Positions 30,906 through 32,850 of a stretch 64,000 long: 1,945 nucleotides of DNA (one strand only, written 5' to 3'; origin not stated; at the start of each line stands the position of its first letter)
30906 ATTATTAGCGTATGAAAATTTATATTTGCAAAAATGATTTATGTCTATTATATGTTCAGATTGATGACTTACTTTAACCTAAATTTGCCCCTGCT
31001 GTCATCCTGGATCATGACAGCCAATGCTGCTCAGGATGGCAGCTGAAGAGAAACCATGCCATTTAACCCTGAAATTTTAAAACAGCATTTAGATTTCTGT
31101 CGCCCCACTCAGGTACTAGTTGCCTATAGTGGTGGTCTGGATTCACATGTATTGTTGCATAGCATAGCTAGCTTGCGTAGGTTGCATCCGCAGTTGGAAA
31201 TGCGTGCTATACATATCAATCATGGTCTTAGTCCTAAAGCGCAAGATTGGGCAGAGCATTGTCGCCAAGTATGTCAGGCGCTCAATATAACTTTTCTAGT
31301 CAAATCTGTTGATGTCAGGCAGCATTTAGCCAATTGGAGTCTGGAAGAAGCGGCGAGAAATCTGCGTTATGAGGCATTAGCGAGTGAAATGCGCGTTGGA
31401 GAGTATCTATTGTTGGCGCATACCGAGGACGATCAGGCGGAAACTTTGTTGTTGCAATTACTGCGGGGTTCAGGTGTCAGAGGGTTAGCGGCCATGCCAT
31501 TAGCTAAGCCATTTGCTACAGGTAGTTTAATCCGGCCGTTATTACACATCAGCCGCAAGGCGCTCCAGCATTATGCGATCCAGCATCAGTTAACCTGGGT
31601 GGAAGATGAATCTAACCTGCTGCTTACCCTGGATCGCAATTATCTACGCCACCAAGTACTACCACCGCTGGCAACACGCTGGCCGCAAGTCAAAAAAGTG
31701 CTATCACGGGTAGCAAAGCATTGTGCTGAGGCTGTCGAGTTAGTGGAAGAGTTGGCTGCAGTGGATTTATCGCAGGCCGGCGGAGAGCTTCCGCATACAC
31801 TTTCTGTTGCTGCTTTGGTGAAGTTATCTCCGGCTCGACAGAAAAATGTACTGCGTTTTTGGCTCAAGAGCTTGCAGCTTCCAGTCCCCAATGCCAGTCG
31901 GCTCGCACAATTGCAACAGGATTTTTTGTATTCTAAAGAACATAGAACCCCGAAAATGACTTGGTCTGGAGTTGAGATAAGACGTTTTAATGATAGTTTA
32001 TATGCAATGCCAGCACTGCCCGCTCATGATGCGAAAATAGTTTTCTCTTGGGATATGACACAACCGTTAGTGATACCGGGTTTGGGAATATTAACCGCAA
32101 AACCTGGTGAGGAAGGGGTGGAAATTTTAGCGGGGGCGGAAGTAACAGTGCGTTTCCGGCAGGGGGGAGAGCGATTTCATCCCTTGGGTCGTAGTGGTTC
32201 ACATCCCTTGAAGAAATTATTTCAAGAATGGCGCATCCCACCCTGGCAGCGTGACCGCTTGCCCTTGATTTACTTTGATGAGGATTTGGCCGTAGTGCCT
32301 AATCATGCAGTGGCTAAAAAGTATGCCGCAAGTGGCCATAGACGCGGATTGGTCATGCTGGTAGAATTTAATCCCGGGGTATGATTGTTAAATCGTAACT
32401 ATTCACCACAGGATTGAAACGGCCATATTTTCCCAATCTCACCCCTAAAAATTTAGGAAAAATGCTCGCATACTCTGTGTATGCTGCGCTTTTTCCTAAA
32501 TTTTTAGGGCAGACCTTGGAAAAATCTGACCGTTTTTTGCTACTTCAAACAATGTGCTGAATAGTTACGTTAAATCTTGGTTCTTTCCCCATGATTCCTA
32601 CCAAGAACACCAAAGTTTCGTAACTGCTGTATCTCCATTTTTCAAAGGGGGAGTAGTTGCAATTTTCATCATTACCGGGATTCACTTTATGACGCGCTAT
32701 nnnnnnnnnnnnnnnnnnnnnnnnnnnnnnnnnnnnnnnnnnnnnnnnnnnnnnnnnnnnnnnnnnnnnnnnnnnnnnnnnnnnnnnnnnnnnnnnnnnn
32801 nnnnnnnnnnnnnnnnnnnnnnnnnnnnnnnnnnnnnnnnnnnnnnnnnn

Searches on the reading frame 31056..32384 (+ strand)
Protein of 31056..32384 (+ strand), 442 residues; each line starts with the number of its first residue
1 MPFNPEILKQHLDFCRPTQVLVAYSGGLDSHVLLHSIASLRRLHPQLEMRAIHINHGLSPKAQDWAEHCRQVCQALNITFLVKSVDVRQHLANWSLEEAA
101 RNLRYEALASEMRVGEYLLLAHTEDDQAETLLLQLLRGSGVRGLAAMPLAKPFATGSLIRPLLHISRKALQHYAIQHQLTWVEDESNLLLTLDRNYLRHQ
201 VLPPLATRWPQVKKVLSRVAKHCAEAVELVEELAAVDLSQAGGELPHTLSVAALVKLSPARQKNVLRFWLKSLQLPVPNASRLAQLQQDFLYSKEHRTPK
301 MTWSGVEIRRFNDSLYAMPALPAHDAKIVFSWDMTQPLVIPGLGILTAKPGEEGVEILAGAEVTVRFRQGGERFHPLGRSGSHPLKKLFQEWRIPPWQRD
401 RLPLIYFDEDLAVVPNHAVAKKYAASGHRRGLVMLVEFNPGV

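Call 15: find_encoding_contigs(protein=window:31056-32384:+, flank=5000, max_places=10)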
Protein window:31056-32384:+ (442 aa): 4 contigs read that carry it; 2 places shown.
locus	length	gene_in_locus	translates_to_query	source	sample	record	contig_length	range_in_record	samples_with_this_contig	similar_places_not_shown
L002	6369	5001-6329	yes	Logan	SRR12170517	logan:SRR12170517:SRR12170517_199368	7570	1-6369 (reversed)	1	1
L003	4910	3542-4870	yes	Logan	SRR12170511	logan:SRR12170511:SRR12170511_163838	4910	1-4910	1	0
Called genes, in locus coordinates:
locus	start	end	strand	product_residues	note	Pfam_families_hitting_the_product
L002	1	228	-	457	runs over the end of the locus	PF02881:SRP54_N, PF00448:SRP54, PF06414:Zeta_toxin (faint), PF13401:AAA_22, PF01656:CbiA (weak), PF02978:SRP_SPB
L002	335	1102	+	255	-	PF01578:Cytochrom_C_asm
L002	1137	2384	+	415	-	PF01595:CNNM, PF00571:CBS (faint), PF03471:CorC_HlyC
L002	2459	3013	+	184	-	PF12019:GspH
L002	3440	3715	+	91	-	PF01850:PIN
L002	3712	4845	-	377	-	PF00561:Abhydrolase_1 (faint), PF12146:Hydrolase_4, PF12697:Abhydrolase_6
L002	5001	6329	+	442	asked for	PF01171:ATP_bind_3, PF09179:TilS, PF11734:TilS_C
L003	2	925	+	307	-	?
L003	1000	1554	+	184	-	PF12019:GspH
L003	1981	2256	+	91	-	PF01850:PIN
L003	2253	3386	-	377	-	PF00561:Abhydrolase_1 (faint), PF12146:Hydrolase_4, PF12697:Abhydrolase_6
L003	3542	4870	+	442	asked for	PF01171:ATP_bind_3, PF09179:TilS, PF11734:TilS_C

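Call 26: find_homologous_proteins(query=window:31056-32384:+, max_evalue=1e-30)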
Query window:31056-32384:+ (442 aa): 7700 proteins with E <= 1e-30 among 8000 candidates; the best 120 are listed.
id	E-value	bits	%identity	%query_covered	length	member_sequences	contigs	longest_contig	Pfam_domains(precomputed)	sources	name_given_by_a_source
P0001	2.9e-296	1001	100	100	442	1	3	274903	PF11734.14,PF01171.27,PF09179.17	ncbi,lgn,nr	ncbi:MAG TPA: tRNA lysidine(34) synthetase TilS [Gammaproteobacteria bacterium]|nr:tRNA lysidine(34)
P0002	2.4e-218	744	75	100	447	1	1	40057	PF11734.14,PF01171.27,PF09179.17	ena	-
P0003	2.2e-190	652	65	100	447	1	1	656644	PF11734.14,PF01171.27,PF09179.17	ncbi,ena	-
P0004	4.8e-144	499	53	100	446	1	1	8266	PF11734.14,PF01171.27,PF09179.17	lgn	-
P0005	1.7e-141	491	51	98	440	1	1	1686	PF11734.14,PF01171.27,PF09179.17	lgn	-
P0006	1.0e-139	485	55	93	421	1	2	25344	PF11734.14,PF01171.27,PF09179.17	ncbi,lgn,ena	-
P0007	7.4e-138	479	50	93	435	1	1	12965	PF11734.14,PF01171.27,PF09179.17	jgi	-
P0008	2.8e-137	477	56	90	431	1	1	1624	PF11734.14,PF01171.27,PF09179.17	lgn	-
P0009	4.4e-136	473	51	94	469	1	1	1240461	PF11734.14,PF01171.27,PF09179.17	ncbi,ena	-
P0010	5.8e-136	472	51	99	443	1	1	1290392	PF11734.14,PF01171.27,PF09179.17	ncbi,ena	-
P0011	1.4e-134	468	50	95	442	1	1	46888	PF11734.14,PF01171.27,PF09179.17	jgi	jgi:tRNA(Ile)-lysidine synthase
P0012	1.9e-134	467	54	89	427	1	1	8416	PF11734.14,PF01171.27,PF09179.17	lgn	-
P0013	6.3e-134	466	51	98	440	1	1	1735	PF11734.14,PF01171.27,PF09179.17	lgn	-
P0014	1.1e-133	465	54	90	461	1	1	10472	PF11734.14,PF01171.27,PF09179.17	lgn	-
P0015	1.5e-132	461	48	92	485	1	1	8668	PF11734.14,PF01171.27,PF09179.17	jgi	-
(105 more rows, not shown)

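Call 27: find_encoding_contigs(protein=P0002, flank=4000, max_places=3)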
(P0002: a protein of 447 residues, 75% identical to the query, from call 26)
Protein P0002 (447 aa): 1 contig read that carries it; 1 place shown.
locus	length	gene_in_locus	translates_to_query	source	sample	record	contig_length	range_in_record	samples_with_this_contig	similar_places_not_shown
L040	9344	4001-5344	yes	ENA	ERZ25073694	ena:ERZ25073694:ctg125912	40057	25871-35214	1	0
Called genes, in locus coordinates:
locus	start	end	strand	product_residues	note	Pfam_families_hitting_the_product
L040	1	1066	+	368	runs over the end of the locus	PF01595:CNNM, PF00571:CBS (faint)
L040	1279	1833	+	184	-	PF12019:GspH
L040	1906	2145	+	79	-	-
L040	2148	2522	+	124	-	PF01850:PIN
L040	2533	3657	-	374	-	PF12146:Hydrolase_4, PF00561:Abhydrolase_1 (faint), PF12697:Abhydrolase_6 (weak)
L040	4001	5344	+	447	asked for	PF01171:ATP_bind_3, PF09179:TilS, PF11734:TilS_C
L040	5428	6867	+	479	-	PF06418:CTP_synth_N, PF00117:GATase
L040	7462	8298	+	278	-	PF00793:DAHP_synth_1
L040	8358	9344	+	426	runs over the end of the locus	PF03952:Enolase_N, PF00113:Enolase_C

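Call 28: find_encoding_contigs(protein=P0003, flank=4000, max_places=3)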
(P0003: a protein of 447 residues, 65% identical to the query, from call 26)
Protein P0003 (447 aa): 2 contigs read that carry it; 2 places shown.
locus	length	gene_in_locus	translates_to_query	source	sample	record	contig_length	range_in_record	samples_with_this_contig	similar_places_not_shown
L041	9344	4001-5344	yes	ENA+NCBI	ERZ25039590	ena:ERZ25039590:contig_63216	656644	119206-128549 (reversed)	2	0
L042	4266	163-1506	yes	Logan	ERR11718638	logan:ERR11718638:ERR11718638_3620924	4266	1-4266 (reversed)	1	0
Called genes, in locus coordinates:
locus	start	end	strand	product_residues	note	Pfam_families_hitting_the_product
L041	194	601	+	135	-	PF01578:Cytochrom_C_asm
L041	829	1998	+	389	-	PF00571:CBS (faint), PF01595:CNNM, PF03471:CorC_HlyC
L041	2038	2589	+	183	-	PF12019:GspH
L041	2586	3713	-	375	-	PF12146:Hydrolase_4, PF12697:Abhydrolase_6 (weak)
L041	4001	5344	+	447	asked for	PF01171:ATP_bind_3, PF09179:TilS, PF11734:TilS_C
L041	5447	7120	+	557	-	PF06418:CTP_synth_N, PF00117:GATase, PF07722:Peptidase_C26 (weak)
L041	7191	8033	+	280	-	PF00793:DAHP_synth_1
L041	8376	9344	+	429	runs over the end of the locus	PF03952:Enolase_N, PF00113:Enolase_C, PF13378:MR_MLE_C (faint)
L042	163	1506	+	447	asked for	PF01171:ATP_bind_3, PF09179:TilS, PF11734:TilS_C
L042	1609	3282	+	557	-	PF06418:CTP_synth_N, PF00117:GATase, PF07722:Peptidase_C26 (weak)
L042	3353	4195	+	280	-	PF00793:DAHP_synth_1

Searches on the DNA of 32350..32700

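Call 88: search_rna_families(source=window, start=32350, end=32700, threshold=evalue, max_evalue=10)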
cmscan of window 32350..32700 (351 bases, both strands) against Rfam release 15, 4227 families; matches with E-value up to 10: 14.
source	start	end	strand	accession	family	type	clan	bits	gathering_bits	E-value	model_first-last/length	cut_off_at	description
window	32423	32530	+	RF03926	MIR1435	Gene; miRNA;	-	34.2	94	0.0016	1-186/186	no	MIR1435 microRNA precursor family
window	32425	32525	-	RF03709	MIR1878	Gene; miRNA;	-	27.8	70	0.0026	1-100/100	no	MIR1878 microRNA precursor family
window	32433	32519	-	RF03616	MIR1888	Gene; miRNA;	-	26.2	72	0.0048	1-101/101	no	MIR1888 microRNA precursor family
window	32447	32505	+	RF03765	mir-2059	Gene; miRNA;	-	22.5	90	0.039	1-68/68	no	mir-2059 microRNA precursor family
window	32443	32509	+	RF03316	mir-1263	Gene; miRNA;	-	21.3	95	0.13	1-84/84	no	mir-1263 microRNA precursor family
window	32448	32504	+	RF04205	MIR2606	Gene; miRNA;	-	20.5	139.7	1.3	1-165/165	no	MIR2606 microRNA precursor family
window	32448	32504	-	RF04205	MIR2606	Gene; miRNA;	-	19.7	139.7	1.9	1-165/165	no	MIR2606 microRNA precursor family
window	32444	32508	+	RF03694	mir-266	Gene; miRNA;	-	18.5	80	0.52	1-83/83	no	mir-266 microRNA precursor family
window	32491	32523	+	RF01091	PK-SPCSV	Cis-reg;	-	18.3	36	0.83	4-38/61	no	3'-terminal pseudoknot in SPCSV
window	32507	32619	+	RF01948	KCNQ1OT1_3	Gene; lncRNA;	-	17.4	60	3.1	1-116/116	no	KCNQ1 overlapping transcript 1 conserved region 3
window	32395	32420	+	RF01322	CRISPR-DR9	Gene; CRISPR;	-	14.3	45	2.8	1-37/37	no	CRISPR RNA direct repeat element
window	32628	32676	-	RF00095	snoPyro_CD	Gene; snRNA; snoRNA; CD-box;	CL00132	12.7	45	5.4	1-58/58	no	Pyrococcus C/D box small nucleolar RNA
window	32447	32538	+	RF01489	sbrA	Gene; sRNA;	-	12.4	45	9.7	1-71/71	no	Listeria sRNA sbrA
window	32658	32676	-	RF01122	sR39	Gene; snRNA; snoRNA; CD-box;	-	10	50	4.7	1-56/56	no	Small nucleolar RNA sR39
